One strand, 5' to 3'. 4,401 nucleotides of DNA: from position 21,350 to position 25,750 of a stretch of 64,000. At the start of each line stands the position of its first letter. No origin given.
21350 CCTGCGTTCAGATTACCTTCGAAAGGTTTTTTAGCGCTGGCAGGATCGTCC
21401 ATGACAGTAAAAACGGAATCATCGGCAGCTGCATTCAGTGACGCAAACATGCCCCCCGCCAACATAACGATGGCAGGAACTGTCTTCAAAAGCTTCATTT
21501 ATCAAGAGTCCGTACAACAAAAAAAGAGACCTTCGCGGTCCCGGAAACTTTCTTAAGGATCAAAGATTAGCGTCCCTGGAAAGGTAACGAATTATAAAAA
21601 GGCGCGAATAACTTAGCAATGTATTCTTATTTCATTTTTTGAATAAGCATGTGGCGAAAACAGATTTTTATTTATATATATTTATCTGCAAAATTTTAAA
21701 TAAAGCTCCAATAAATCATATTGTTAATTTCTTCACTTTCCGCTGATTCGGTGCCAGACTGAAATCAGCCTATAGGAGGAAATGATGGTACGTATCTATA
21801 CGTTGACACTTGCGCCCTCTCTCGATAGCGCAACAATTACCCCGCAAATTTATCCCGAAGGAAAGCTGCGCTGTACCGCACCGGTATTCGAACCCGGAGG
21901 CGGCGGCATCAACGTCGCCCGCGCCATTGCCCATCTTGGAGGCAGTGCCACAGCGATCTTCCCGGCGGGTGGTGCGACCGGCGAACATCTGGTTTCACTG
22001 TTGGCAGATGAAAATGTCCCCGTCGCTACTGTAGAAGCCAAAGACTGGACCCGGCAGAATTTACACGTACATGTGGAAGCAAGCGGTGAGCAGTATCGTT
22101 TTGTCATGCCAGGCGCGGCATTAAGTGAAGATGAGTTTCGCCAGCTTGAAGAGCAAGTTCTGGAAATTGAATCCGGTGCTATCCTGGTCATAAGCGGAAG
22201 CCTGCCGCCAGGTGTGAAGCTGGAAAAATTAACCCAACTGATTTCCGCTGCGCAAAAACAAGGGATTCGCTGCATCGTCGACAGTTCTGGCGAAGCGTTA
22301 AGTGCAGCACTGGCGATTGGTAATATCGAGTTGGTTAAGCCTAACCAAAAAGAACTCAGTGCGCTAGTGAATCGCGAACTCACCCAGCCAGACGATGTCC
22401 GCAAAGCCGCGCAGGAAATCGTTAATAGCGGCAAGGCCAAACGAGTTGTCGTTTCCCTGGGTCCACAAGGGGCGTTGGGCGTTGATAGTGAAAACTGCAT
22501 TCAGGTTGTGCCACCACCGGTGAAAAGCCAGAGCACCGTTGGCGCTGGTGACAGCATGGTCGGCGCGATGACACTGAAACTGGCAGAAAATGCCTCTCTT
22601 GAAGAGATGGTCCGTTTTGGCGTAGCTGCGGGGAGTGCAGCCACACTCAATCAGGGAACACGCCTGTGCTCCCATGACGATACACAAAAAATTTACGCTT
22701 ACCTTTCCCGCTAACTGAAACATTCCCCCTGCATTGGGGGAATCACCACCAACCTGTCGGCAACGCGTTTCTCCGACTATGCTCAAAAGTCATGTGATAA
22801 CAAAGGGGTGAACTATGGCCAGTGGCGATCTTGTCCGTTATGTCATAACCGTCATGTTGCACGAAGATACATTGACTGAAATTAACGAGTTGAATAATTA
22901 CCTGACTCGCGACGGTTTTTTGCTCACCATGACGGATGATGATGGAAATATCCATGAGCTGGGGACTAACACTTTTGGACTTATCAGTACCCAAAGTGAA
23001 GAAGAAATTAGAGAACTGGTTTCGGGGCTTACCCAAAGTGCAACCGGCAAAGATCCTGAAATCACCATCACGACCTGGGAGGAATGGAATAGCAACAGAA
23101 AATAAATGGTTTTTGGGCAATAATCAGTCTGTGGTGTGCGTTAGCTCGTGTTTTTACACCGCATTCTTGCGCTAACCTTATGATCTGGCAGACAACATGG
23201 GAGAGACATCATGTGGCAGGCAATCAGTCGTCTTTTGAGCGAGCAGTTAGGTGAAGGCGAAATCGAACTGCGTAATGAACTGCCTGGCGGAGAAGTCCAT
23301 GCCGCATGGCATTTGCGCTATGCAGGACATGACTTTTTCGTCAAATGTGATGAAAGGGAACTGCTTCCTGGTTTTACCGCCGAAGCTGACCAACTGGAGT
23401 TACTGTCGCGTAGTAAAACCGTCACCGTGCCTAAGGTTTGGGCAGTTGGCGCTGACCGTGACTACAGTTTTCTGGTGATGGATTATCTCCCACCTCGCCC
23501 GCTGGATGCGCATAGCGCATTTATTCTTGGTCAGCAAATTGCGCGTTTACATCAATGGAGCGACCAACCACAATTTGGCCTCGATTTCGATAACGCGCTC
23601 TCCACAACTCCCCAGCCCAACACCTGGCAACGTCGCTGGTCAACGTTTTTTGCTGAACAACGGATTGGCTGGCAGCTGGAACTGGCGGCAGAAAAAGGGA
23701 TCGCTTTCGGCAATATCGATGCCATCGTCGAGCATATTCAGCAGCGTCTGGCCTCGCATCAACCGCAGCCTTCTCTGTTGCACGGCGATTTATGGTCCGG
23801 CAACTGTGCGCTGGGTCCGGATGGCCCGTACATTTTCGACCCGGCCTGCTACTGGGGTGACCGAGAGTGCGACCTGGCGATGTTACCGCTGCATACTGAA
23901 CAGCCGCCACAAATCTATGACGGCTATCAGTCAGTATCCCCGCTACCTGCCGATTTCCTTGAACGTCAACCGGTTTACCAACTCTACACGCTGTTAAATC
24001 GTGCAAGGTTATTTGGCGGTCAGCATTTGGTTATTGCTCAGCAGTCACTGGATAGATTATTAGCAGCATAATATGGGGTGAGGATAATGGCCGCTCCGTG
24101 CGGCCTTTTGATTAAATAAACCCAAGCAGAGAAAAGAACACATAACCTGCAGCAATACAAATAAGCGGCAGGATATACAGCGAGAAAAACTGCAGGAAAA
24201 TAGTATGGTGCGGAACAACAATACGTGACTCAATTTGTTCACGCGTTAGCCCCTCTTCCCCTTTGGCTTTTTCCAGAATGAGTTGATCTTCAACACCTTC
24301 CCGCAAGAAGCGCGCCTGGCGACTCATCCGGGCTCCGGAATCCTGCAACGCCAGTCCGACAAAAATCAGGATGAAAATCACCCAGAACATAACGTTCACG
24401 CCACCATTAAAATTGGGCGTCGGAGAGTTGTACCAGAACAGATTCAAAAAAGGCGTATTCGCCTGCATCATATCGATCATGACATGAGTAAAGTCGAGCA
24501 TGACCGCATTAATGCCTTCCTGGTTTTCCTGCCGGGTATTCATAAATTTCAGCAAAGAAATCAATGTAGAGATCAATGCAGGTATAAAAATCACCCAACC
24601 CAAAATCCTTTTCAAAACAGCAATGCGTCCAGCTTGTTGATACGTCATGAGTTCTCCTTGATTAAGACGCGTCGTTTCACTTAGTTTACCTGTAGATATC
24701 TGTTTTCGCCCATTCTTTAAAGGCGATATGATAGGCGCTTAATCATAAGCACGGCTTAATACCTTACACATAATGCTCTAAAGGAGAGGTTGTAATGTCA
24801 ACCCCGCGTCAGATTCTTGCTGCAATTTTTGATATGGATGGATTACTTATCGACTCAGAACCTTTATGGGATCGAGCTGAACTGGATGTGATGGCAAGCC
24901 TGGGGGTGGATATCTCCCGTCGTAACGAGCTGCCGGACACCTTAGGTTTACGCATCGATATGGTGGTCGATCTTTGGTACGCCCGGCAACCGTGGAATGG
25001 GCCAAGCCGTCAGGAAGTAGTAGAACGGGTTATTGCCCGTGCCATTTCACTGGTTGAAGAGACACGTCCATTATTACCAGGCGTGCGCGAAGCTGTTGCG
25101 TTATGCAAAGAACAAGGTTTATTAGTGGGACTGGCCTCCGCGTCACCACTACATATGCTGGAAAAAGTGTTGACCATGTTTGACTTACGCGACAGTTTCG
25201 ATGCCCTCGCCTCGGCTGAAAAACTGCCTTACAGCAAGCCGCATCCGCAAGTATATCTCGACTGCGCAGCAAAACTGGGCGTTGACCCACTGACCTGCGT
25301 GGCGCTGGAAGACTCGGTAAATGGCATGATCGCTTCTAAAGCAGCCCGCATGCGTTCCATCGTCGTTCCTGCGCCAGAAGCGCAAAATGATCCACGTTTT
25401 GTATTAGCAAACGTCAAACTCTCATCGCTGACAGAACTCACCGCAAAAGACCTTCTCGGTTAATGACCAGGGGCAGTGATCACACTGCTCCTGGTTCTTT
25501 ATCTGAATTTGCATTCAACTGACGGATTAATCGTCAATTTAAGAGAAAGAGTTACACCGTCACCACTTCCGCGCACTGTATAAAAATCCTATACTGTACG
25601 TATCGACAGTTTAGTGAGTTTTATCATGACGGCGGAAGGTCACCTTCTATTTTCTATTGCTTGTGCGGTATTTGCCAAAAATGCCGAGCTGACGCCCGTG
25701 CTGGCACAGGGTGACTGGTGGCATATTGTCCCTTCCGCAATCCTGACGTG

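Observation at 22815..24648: ydiZ-yniA-yniB: putative small-molecule kinase flanked by a small protein and a membrane protein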

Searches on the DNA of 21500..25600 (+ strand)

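Call 3: search_dna_similar(query=window:21500-25600:+, collection=ecoli_genomes, mode=near, max_rows=8)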
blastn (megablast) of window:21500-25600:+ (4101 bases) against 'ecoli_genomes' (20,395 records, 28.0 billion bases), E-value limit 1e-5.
Records with a match: 5424; places in all: 5429; records where one place covers at least 80% of the query: 5420.
Genomes with a match: 5424 of 5426; with a place that covers at least 80% of the query: 5420. Places per genome that has any: lowest 1, median 1, highest 2. On chromosomes: 5427 places; on plasmids: 2.
Best place of each record, by identity: >=99% 568; 95-99% 4856.
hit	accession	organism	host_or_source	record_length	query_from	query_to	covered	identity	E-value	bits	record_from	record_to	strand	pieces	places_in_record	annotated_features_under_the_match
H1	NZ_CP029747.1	Escherichia coli strain 2016C-3878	Homo sapiens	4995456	1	4101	100%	100.0%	0e+0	7574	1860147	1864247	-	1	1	pfkB: 6-phosphofructokinase II | yniA: fructosamine kinase family protein | hxpB: hexitol phosphatase HxpB | yniB: YniB family protein | ghoS: type V toxin-antitoxin system endoribonuclease antitoxin GhoS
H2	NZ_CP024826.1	Escherichia coli strain CREC-544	Homo sapiens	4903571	1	4101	100%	100.0%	0e+0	7574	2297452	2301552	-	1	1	pfkB: 6-phosphofructokinase II | yniA: fructosamine kinase family protein | hxpB: hexitol phosphatase HxpB | yniB: YniB family protein | ghoS: type V toxin-antitoxin system endoribonuclease antitoxin GhoS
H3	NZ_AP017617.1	Escherichia coli strain MRY15-117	Bos taurus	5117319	1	4101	100%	100.0%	0e+0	7574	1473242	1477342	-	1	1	pfkB: 6-phosphofructokinase II | yniA: fructosamine kinase family protein | hxpB: hexitol phosphatase HxpB | yniB: YniB family protein | ghoS: type V toxin-antitoxin system endoribonuclease antitoxin GhoS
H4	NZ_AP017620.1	Escherichia coli strain MRY15-131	Bos taurus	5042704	1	4101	100%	100.0%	0e+0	7574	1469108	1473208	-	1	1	pfkB: 6-phosphofructokinase II | yniA: fructosamine kinase family protein | hxpB: hexitol phosphatase HxpB | yniB: YniB family protein | ghoS: type V toxin-antitoxin system endoribonuclease antitoxin GhoS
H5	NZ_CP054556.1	Escherichia coli strain LWY24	chicken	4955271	1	4101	100%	100.0%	0e+0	7574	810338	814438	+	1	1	pfkB: 6-phosphofructokinase II | yniA: fructosamine kinase family protein | hxpB: hexitol phosphatase HxpB | yniB: YniB family protein | ghoS: type V toxin-antitoxin system endoribonuclease antitoxin GhoS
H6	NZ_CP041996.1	Escherichia coli strain AR Bank #0349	Homo sapiens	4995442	1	4101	100%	100.0%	0e+0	7574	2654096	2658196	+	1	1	pfkB: 6-phosphofructokinase II | yniA: fructosamine kinase family protein | hxpB: hexitol phosphatase HxpB | yniB: YniB family protein | ghoS: type V toxin-antitoxin system endoribonuclease antitoxin GhoS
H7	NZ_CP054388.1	Escherichia coli strain 1517k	Gallus gallus domesticus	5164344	1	4101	100%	100.0%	0e+0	7574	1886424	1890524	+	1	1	pfkB: 6-phosphofructokinase II | yniA: fructosamine kinase family protein | hxpB: hexitol phosphatase HxpB | yniB: YniB family protein | ghoS: type V toxin-antitoxin system endoribonuclease antitoxin GhoS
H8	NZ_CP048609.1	Escherichia coli strain STEFF_1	WWTPs effluent Shatin WWTPs_1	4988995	1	4101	100%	100.0%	0e+0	7574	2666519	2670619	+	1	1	pfkB: 6-phosphofructokinase II | yniA: fructosamine kinase family protein | hxpB: hexitol phosphatase HxpB | yniB: YniB family protein | ghoS: type V toxin-antitoxin system endoribonuclease antitoxin GhoS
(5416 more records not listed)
